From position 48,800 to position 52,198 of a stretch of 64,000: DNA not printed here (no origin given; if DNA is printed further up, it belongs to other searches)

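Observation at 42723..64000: All-minus-strand surface locus of at least 21 kb: beta-helix giants, SLH pair, GH89, lipoprotein, with no transporter or regulator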

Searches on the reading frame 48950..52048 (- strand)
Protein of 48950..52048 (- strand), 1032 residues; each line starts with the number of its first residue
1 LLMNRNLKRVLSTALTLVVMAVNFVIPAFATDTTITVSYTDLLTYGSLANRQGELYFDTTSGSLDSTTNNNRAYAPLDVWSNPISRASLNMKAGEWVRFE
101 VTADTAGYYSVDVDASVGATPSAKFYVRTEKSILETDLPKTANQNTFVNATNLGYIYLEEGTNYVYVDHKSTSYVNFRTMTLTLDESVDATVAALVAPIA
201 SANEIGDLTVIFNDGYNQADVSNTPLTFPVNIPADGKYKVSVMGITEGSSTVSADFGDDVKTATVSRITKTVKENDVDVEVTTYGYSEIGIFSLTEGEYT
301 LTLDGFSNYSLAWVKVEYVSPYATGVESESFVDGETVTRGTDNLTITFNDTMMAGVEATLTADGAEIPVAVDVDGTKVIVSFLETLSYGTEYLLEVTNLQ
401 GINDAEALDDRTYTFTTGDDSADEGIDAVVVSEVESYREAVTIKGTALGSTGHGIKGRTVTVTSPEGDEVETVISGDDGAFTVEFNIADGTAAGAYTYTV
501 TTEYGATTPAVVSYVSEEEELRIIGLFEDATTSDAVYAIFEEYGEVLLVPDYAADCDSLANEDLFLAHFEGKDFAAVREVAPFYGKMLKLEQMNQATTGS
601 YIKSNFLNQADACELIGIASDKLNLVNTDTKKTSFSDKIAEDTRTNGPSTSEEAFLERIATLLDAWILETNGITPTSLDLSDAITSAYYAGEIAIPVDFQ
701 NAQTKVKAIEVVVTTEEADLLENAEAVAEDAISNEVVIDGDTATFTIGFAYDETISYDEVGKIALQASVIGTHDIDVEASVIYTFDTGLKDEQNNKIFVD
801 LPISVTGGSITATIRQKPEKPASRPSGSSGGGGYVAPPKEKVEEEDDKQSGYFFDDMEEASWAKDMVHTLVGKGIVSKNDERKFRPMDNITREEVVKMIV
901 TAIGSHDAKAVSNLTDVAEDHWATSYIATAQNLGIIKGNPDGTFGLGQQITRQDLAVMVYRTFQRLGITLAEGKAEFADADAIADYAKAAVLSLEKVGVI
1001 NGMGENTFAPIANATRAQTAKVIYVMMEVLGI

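Call 3: search_protein_families(library=pfam, proteins=[window:48950-52048:-], max_evalue=0.01)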
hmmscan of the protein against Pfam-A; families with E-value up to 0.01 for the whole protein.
window:48950-52048:- (1032 aa): 5 families
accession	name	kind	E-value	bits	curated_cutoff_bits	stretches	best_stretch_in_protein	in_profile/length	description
PF00395.25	SLH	-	8.9e-27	93.3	20.8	3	915-956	3-44/44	S-layer homology domain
PF13205.12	Big_5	-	6.6e-06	27.2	23.6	1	327-417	8-105/105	Bacterial Ig-like domain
PF25275.1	Golvesin_C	-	0.0021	18.6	31.6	0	217-299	34-108/132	Golvesin C-terminal domain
PF17936.7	Big_6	-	0.0027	18.4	27.6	1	441-510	10-76/83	Bacterial Ig domain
PF13620.12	CarboxypepD_reg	-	0.0028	18.4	32.3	1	442-506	1-61/82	Carboxypeptidase regulatory-like domain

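Call 7: search_protein_families(library=ncbifam, proteins=[window:48950-52048:-], max_evalue=0.01)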
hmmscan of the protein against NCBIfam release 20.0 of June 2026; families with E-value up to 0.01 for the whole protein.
window:48950-52048:- (1032 aa): 1 family
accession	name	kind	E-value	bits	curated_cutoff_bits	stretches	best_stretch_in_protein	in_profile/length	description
NF033190.2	inl_like_NEAT_1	exception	1.5e-11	43.4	1275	1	895-1025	563-689/754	NEAT domain-containing leucine-rich repeat protein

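Call 11: search_solved_structures(query=window:48950-52048:-, max_evalue=0.1)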
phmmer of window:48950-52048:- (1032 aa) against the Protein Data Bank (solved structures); distinct sequences matched with E-value up to 0.1: 6.
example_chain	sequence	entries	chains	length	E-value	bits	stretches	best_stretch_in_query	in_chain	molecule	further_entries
6bt4_A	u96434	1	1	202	6.3e-11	44.3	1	848-1023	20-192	S-layer protein sap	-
3pyw_A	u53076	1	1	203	2e-10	42.7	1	851-1023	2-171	S-layer protein sap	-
9g93_A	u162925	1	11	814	3.6e-09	38.5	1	850-1023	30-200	S-layer protein sap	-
8bz2_A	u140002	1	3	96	7.8e-05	24.2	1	912-972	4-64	S-layer homology domain-containing protein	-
8bys_A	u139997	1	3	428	9.5e-05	23.9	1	902-967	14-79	S-layer homology domain-containing protein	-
8bym_A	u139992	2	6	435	0.00019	22.9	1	906-967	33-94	S-layer homology domain-containing protein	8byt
